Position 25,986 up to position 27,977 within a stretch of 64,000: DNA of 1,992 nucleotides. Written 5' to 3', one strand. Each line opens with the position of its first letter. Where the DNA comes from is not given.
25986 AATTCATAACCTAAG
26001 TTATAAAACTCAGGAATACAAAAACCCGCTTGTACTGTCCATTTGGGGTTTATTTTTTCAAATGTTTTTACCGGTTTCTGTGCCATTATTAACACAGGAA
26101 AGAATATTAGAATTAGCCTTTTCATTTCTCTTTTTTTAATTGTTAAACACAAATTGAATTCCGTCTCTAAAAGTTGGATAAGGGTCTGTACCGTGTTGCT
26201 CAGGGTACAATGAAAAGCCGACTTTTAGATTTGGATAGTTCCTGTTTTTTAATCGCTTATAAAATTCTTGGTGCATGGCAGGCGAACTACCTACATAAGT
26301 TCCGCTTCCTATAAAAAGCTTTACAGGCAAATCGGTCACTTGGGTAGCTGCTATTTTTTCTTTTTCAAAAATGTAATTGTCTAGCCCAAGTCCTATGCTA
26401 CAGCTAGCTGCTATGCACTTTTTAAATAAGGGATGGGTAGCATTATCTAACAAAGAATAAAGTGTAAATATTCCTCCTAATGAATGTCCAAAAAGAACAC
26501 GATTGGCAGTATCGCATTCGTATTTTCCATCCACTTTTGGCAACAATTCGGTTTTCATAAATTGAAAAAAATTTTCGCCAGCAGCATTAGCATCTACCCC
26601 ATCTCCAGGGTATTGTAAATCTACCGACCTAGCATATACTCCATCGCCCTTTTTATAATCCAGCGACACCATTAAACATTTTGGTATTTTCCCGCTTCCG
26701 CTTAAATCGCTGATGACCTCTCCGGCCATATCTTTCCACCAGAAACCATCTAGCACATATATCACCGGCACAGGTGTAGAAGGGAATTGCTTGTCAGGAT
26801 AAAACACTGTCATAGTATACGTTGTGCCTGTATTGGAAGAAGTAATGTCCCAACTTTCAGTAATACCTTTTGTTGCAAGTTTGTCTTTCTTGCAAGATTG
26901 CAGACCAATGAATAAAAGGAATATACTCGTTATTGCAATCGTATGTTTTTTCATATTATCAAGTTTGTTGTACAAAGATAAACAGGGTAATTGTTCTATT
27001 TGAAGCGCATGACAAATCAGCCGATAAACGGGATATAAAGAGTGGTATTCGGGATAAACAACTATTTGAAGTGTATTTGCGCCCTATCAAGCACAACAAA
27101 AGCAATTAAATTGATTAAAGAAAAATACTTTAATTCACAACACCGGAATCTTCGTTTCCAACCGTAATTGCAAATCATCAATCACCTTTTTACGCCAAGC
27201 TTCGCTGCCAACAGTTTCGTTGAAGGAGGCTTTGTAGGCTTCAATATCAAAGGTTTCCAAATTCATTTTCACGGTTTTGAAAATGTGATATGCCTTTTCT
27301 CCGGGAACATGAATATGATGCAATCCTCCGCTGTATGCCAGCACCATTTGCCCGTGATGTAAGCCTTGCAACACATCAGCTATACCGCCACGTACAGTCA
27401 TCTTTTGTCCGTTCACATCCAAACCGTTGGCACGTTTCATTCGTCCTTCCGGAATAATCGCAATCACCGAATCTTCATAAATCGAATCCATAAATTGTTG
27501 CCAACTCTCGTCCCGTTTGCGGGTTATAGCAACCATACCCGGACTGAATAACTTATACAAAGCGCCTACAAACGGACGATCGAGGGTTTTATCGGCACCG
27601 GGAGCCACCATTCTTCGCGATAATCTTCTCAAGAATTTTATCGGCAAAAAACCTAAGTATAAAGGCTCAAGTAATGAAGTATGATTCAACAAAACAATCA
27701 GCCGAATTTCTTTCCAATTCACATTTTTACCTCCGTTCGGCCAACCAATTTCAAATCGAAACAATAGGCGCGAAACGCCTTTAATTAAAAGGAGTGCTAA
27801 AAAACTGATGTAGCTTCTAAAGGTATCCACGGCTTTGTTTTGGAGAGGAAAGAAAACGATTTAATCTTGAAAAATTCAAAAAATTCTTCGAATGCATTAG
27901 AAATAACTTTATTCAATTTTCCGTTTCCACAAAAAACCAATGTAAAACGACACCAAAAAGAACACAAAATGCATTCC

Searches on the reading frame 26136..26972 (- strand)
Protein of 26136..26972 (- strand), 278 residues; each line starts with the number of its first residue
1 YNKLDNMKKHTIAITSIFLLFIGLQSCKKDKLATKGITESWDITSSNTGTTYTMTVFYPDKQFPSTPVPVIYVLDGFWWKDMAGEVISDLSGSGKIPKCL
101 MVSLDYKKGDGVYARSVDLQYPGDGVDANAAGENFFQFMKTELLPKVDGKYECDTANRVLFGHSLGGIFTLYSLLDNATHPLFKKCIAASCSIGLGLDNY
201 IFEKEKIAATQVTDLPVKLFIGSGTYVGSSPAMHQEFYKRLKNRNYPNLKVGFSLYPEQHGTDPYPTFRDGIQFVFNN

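Call 69: search_protein_families(library=pfam, proteins=[window:26136-26972:-], max_evalue=0.0001)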
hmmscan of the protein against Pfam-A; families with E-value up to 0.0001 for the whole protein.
window:26136-26972:- (278 aa): 1 family
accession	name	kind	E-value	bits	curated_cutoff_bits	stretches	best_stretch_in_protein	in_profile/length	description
PF00756.26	Esterase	-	6.4e-15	56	22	1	45-190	1-147/251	Putative esterase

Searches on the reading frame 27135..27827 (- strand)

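Call 69: search_protein_families(library=pfam, proteins=[window:27135-27827:-], max_evalue=0.0001)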
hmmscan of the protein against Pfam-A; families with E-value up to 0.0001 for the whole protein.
window:27135-27827:- (230 aa): 1 family
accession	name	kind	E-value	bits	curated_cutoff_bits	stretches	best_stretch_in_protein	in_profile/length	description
PF01553.26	Acyltransferase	-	2.5e-06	27.7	23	1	40-152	13-118/132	Acyltransferase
